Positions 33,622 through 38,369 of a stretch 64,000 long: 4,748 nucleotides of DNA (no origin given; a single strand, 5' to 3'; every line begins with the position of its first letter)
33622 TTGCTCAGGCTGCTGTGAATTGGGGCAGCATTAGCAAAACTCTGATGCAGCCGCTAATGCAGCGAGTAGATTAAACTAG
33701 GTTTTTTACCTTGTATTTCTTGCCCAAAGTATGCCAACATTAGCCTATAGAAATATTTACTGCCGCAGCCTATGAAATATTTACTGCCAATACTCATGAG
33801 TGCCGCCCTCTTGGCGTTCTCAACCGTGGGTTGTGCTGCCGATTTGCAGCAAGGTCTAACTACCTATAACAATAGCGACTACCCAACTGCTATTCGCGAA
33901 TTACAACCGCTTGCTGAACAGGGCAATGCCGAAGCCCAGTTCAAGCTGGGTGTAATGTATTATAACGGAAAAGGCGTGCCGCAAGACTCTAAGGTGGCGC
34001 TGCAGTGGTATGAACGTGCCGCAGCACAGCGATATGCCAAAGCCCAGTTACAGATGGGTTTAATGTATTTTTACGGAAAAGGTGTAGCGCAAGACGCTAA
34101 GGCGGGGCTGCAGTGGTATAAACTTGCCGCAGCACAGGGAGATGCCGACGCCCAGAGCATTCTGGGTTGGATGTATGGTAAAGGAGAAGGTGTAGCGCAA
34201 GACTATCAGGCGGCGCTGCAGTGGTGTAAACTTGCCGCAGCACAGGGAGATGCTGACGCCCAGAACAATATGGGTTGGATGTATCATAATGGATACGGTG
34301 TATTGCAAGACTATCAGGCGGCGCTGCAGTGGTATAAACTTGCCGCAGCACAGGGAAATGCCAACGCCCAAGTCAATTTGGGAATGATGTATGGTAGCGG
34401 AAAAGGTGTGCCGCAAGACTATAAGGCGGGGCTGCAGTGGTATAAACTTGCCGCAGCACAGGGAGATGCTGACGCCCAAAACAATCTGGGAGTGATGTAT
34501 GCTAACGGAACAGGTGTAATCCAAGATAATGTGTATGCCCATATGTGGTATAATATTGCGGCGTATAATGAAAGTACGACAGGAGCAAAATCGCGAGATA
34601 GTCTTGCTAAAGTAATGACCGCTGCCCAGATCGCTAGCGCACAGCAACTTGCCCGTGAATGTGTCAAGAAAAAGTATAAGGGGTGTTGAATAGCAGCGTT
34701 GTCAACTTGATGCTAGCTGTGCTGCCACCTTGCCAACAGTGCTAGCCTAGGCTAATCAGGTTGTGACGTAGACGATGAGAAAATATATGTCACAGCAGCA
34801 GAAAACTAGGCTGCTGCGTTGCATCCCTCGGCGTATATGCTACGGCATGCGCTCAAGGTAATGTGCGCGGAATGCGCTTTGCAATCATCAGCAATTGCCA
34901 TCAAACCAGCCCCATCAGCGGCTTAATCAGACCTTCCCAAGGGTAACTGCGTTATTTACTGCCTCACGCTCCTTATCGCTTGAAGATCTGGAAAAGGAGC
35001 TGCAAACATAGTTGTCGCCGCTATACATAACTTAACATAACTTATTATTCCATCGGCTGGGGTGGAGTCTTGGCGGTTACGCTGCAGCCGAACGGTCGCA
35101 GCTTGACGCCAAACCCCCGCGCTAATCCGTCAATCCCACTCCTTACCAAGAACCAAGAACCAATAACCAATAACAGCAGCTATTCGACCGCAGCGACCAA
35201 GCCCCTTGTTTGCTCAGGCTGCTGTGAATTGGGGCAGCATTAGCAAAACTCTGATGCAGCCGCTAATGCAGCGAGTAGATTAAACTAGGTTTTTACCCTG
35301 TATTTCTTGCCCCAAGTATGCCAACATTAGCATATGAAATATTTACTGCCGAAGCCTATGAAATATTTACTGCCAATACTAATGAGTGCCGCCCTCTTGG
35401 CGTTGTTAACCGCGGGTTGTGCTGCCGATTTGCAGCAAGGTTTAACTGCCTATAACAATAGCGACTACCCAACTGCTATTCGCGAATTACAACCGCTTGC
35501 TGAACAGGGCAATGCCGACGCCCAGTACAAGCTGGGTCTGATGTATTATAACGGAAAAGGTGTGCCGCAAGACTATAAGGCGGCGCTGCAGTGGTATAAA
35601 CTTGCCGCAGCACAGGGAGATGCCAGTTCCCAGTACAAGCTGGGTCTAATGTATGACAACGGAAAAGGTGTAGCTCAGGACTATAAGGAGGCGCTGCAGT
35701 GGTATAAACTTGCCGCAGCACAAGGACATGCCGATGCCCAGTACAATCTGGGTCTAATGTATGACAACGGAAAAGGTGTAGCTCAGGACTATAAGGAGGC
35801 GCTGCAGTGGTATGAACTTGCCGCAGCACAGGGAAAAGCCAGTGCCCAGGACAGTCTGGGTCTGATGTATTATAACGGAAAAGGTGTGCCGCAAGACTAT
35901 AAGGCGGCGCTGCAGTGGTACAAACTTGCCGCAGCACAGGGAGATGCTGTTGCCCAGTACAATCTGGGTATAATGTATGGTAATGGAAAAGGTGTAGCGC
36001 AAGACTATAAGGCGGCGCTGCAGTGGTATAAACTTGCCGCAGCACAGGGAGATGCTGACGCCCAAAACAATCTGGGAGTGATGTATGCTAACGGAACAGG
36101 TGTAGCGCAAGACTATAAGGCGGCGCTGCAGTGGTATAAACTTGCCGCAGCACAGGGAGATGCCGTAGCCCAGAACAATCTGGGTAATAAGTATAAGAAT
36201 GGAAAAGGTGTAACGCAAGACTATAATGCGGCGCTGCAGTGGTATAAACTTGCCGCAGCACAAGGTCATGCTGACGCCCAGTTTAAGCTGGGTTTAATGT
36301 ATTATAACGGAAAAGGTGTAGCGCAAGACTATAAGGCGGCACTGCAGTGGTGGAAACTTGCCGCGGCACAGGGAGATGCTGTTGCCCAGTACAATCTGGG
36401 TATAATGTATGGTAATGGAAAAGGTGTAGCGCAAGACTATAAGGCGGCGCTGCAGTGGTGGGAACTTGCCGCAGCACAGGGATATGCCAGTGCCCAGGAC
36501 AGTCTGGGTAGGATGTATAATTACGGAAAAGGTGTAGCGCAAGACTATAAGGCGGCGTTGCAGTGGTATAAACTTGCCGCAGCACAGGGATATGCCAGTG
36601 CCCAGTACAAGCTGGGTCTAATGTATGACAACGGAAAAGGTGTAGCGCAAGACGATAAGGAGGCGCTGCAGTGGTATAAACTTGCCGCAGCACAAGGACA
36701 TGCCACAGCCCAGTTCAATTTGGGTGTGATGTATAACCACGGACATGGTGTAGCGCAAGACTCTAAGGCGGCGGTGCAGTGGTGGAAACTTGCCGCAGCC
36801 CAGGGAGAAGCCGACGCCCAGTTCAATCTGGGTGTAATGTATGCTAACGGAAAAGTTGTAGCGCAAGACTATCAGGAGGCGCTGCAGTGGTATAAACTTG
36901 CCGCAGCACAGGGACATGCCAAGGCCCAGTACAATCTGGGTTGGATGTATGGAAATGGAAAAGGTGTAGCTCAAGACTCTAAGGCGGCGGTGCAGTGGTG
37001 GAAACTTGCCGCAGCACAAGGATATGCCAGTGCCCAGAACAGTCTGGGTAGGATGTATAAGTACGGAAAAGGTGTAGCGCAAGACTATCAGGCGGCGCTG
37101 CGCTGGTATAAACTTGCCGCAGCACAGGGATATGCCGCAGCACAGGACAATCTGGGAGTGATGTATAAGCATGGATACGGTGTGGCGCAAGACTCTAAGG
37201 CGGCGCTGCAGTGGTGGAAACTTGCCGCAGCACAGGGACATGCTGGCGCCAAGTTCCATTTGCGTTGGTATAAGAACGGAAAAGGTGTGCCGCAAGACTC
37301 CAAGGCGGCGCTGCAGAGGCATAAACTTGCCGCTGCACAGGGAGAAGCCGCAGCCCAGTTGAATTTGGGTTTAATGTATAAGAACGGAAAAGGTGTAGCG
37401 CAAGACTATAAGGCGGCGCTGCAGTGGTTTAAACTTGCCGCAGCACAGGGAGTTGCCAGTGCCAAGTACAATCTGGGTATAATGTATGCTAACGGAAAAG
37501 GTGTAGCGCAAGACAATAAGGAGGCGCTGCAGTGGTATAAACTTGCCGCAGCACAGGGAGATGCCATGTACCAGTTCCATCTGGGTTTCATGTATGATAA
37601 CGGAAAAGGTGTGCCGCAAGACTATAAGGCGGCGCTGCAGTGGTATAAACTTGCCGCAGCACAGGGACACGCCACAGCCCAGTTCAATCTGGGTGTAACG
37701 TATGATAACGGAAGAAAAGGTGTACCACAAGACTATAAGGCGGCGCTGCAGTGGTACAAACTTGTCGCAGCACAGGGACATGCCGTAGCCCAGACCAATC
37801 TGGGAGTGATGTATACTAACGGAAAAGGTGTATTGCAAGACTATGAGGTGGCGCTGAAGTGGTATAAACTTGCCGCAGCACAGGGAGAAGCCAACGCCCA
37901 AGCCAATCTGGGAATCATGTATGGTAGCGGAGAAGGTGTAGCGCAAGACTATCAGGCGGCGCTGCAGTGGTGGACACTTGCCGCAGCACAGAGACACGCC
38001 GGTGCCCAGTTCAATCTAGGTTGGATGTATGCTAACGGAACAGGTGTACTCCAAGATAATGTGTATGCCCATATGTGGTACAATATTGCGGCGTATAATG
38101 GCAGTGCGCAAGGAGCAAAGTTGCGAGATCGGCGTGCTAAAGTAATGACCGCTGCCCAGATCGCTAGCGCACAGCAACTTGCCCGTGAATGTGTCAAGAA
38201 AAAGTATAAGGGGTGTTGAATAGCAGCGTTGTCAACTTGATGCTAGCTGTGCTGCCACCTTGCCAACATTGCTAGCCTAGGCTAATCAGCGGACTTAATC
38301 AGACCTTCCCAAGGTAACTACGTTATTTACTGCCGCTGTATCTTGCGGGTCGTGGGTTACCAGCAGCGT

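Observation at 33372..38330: Tandem duplication of a secreted Sel1-repeat gene with massive in-frame expansion of near-identical 108-bp repeats (contingency-locus-like)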

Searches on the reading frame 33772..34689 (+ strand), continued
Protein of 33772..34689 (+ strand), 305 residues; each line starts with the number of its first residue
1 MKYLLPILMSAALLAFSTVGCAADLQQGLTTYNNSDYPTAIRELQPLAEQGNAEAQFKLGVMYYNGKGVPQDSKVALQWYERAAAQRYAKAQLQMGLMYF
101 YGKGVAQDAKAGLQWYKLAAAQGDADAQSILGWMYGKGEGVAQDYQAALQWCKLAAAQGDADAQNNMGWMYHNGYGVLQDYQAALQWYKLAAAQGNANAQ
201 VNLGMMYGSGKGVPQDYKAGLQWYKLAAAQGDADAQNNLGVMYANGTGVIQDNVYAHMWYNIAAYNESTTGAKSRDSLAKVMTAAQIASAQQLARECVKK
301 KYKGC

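Call 60: fold_search(model_id=the predicted structure, library=pdb)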
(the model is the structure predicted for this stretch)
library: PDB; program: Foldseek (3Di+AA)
matches with E <= 10: 659; with E <= 0.001: 51
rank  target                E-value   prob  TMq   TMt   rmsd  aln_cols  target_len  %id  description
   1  6deh_A                6.0e-17  1.00  0.78  0.74   5.5       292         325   38  Structure of LpnE Effector Protein from Legionella pneumophila (sp. Philadelphia) (released 2018-12-19)
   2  8sxq_A                7.3e-17  1.00  0.56  0.49  10.8       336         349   32  Crystal structure of Sel-1 repeat protein LceB from Legionella pneumophila (released 2024-01-24)
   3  8sxq_B                7.6e-17  1.00  0.46  0.41  12.2       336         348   32  Crystal structure of Sel-1 repeat protein LceB from Legionella pneumophila (released 2024-01-24)
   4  6ok3_A                6.0e-16  1.00  0.61  0.40   7.1       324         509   29  Crystal structure of Sel1 repeat protein from Oxalobacter formigenes (released 2020-04-15)
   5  6ok3_B                1.4e-15  1.00  0.63  0.40   7.3       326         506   29  Crystal structure of Sel1 repeat protein from Oxalobacter formigenes (released 2020-04-15)
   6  4bwr                  3.8e-15  1.00  0.50  0.33  17.9       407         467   26  Crystal structure of c5321: a protective antigen present in uropathogenic Escherichia coli strains displaying an SLR fol (released 2013-07-24)
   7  8sxq_C                4.3e-15  1.00  0.82  0.72   1.9       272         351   37  Crystal structure of Sel-1 repeat protein LceB from Legionella pneumophila (released 2024-01-24)
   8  6ork_A                1.5e-14  1.00  0.76  0.93   1.8       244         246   37  Crystal structure of Sel1 repeat protein from Oxalobacter formigenes (released 2020-05-06)
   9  6ork_B                4.7e-14  1.00  0.74  0.91   2.0       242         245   37  Crystal structure of Sel1 repeat protein from Oxalobacter formigenes (released 2020-05-06)
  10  6ur7_B                5.5e-14  1.00  0.75  0.91   1.7       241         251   34  Crystal structure of Sel1 repeat protein from Oxalobacter formigenes (released 2020-10-28)
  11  1ouv                  6.0e-14  1.00  0.68  0.76   4.0       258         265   26  Helicobacter cysteine rich protein C (HcpC) (released 2004-03-30)
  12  6onw_A                3.2e-13  1.00  0.54  0.49   7.5       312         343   33  Crystal structure of Sel1 repeat protein from Oxalobacter formigenes (released 2020-04-29)
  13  6onw_B                3.3e-13  1.00  0.50  0.46   6.9       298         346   34  Crystal structure of Sel1 repeat protein from Oxalobacter formigenes (released 2020-04-29)
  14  6ur7_A                3.5e-13  1.00  0.72  0.90   2.2       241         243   33  Crystal structure of Sel1 repeat protein from Oxalobacter formigenes (released 2020-10-28)
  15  9og0_C                1.5e-11  1.00  0.41  0.22  18.5       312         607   28  Cryo-EM structure of OS9-SEL1L-HRD1 dimer (released 2025-07-30)
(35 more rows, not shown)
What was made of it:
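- On Sel1-like repeat (SLR) proteins, Pfam PF08238: Foldseek matches to LpnE, LceB, 6ORK and HcpC (call 60).
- On Type VI immunity Tli5b (PA5086-5088) SLR proteins: PA5087, PA5086 and PA5088 rank 36-50 with TM ~0.46 (call 60).
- Closest known: Legionella pneumophila SLR proteins LpnE, LceB and EnhC. Same: Best structural matches (6DEH TM 0.78; 8SXQ_C TM 0.82; call 60).
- Foldseek matches: LpnE 6DEH TM 0.78; LceB 8SXQ_C TM 0.82 at rmsd 1.9 Å; 6ORK TMt 0.93; HcpC (call 60). PA5086-5088 are tandem SLR paralogues and appear among the structural matches (call 60, ranks 36-50). The PA508x matches are far weaker (TM ~0.46, 20% identity) than those to LpnE, LceB, EsiB and the Oxalobacter proteins (call 60).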

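Call 62: search_protein_families(library=ncbifam, proteins=[window:33772-34686:+], max_evalue=0.00001)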
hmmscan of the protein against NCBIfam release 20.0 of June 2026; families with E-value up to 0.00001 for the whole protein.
window:33772-34686:+ (305 aa): 4 families
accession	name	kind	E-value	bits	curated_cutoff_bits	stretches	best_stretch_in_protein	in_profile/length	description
NF033786.1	phenyl_MerG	equivalog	5.8e-44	150.6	350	4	160-299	64-212/217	phenylmercury resistance protein MerG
NF047621.1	FlgprotMotXVib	equivalog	1.8e-17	63.5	330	2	134-223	81-170/211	flagellar protein MotX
NF038194.1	AlgK_TPR_lipo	equivalog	1.2e-16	60.4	700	2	54-163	299-407/448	alginate biosynthesis TPR repeat lipoprotein AlgK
NF045484.1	TransRegExoR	equivalog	4.5e-10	39.2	450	0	25-168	47-204/267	exopolysaccharide production regulator ExoR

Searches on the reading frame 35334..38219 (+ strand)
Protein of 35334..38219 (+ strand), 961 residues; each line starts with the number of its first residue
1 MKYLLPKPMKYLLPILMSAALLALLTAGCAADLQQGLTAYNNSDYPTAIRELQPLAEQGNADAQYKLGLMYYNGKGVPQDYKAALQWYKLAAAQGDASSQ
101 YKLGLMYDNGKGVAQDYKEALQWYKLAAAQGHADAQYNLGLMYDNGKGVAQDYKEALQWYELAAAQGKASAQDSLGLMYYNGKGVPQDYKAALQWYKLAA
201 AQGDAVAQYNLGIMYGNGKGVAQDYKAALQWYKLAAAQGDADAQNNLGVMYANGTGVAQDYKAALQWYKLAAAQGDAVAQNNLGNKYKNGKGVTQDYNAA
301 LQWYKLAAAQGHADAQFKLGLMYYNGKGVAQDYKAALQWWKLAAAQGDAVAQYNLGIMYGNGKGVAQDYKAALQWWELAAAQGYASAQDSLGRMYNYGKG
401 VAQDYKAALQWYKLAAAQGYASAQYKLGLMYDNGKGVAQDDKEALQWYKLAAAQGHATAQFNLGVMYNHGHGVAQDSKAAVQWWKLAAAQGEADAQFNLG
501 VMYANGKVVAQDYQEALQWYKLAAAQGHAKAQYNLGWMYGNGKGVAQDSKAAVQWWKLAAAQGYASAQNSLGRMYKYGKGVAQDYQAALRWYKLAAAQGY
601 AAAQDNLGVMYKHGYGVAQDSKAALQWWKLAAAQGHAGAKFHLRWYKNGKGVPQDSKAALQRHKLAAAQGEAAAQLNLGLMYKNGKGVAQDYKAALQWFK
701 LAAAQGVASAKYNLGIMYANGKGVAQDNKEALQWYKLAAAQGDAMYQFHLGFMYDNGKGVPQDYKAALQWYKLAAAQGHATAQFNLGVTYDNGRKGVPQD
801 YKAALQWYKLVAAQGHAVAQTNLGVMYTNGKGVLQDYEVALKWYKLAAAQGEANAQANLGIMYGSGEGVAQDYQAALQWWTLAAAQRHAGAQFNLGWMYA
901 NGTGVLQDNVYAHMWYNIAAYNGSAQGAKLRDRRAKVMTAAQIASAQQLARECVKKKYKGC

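Call 9: search_protein_families(library=pfam, proteins=[window:35334-38219:+])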
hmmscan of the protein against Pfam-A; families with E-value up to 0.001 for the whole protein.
window:35334-38219:+ (961 aa): 6 families
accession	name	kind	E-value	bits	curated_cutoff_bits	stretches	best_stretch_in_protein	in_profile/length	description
PF08238.18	Sel1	-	1.9e-227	728.2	30.7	23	61-96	1-36/36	Sel1 repeat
PF23310.1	TPR_27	-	4.7e-08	33.1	27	0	691-736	44-89/110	Plant tetratrico peptide repeats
PF21396.3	AAA_lid_12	-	8.5e-07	29.2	27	0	259-272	23-36/49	AAA+ ATPase lid domain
PF09116.15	gp45-slide_C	-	3.7e-06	27.4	25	0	470-517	37-84/105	gp45 sliding clamp, C terminal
PF13432.12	TPR_16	-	3.5e-05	24.6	32.7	1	33-96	1-62/65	Tetratricopeptide repeat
PF20567.3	DUF6776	-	0.0003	21.3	27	0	592-651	74-134/149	Family of unknown function (DUF6776)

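Call 26: list_cluster_members(proteins=[P0121, window:35334-38219:+, window:35358-38219:+, window:33772-34689:+])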
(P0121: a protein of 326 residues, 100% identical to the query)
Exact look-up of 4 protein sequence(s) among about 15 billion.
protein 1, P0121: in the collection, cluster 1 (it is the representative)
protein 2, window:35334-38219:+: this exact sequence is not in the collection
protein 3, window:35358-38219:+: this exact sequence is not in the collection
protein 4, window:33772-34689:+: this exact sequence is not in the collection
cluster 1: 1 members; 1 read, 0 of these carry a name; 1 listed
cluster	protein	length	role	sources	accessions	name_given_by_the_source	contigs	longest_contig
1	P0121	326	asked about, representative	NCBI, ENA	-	-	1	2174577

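Call 61: search_protein_representatives(protein=window:35358-38216:+)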
Query: 953 residues. Proteins with E-value up to 0.001 (for the whole library): 278432; up to 1e-10: 172978; up to 1e-30: 43837. The best 150 are listed.
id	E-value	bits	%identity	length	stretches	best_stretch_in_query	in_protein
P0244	0.0e+00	1722.5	31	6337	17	86-912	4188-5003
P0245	5.7e-291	984.1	39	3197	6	50-527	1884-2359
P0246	5.2e-254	861.8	49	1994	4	65-545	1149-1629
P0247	4.3e-239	812.5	43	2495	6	48-446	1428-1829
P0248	7.7e-235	798.4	37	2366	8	88-553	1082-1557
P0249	4.8e-221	752.7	36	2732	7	226-524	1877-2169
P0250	1.1e-220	751.5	36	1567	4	53-601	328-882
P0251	1.6e-220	751.0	42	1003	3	8-530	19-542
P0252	6.2e-218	742.4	45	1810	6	42-480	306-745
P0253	8.6e-214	728.7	37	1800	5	108-459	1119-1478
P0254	7.9e-211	718.9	54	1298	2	130-371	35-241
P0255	6.8e-207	705.9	39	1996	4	74-451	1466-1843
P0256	1.2e-203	695.1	50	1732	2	59-487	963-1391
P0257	4.7e-200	683.2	32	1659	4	79-516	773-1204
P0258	1.1e-198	678.7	44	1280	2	51-512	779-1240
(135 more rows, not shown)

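Call 62: search_protein_families(library=ncbifam, proteins=[window:35358-38216:+], max_evalue=0.00001)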
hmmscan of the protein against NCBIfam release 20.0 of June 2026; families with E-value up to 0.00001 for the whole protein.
window:35358-38216:+ (953 aa): 4 families
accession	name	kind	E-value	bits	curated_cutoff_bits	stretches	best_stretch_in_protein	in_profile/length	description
NF033786.1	phenyl_MerG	equivalog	1.5e-152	505.6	350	11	12-163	15-184/217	phenylmercury resistance protein MerG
NF047621.1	FlgprotMotXVib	equivalog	3.1e-59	200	330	10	670-764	78-172/211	flagellar protein MotX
NF038194.1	AlgK_TPR_lipo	equivalog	4.3e-56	190.5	700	6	57-165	302-409/448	alginate biosynthesis TPR repeat lipoprotein AlgK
NF045484.1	TransRegExoR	equivalog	9.5e-44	149.6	450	0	110-165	60-115/267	exopolysaccharide production regulator ExoR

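Call 81: predict_structure(protein=window:35358-38216:+)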
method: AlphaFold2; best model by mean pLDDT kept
length: 953 residues; sequences in the alignment: 1
mean_pLDDT: 44.2   pTM: 0.31
mean pLDDT of the five models: 44.2, 42.0, 40.5, 36.9, 35.5
residues with pLDDT >= 90: 0; 70-90: 0; 50-70: 72; < 50: 881
segments of 3 or more residues with pLDDT < 50: 4-6, 13-17, 19-150, 152-173, 175-201, 203-215, 217-219, 221-237, 239-248, 250-284, 286-317, 319-576, 578-581, 586-615, 626-631, 633-635, 637-668, 670-761, 763-776, 780-791, 805-813, 822-824, 853-885, 887-951
pLDDT, mean of each block of 10 residues (from residue 1): 49 46 37 43 47 43 40 47 46 43 46 46 45 46 47 46 44 47 47 47 46 47 47 46 46 47 46 44 48 47 42 44 45 42 40 43 42 39 37 41 42 39 40 42 40 38 40 41 41 41 43 44 41 44 43 41 44 48 48 44 45 50 48 47 42 41 44 47 47 44 45 46 45 44 46 47 46 47 47 51 48 49 51 55 50 46 47 46 44 35 29 37 38 39 45 41
secondary structure, 60 per line:
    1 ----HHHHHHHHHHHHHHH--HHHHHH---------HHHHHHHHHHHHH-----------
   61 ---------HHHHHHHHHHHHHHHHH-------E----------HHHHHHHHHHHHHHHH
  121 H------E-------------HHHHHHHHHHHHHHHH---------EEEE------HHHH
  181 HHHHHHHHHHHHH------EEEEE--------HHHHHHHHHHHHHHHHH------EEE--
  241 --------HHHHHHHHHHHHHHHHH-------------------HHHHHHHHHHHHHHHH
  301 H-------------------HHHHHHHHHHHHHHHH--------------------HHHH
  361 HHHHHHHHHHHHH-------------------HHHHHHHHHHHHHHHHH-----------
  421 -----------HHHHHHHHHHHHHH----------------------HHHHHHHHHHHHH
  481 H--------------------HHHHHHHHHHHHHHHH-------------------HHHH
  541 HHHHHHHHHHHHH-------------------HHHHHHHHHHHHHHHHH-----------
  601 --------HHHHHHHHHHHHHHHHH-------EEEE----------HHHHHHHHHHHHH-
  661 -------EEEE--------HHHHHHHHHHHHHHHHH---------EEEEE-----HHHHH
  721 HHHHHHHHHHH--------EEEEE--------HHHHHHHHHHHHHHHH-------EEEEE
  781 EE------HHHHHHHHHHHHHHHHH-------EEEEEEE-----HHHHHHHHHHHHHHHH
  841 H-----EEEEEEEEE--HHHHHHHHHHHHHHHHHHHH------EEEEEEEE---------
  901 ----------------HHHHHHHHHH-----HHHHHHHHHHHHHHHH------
elements in order (helices of 4 or more, strands of 3 or more residues): H5-19 H22-27 H37-49 H70-86 H105-121 H142-157 E167-170 H177-193 E200-204 H213-229 E236-238 H249-265 H285-301 H321-336 H357-373 H393-409 H432-445 H468-481 H502-517 H537-553 H573-589 H609-625 E633-636 H647-659 E668-671 H680-696 E706-710 H716-731 E740-744 H753-768 E776-782 H789-805 E813-819 H825-841 E847-855 H858-877 E884-891 H917-926 H932-947
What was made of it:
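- On Sel1-like repeat (SLR) proteins, Pfam PF08238: The g2 full-length model failed (call 81), so g2 rests on Pfam and unit identity.
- The full-length g2 model failed (pLDDT 44, call 81).
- Tried and rejected: Single-sequence AlphaFold of g2 gave pLDDT 44 and is uninformative (call 81).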
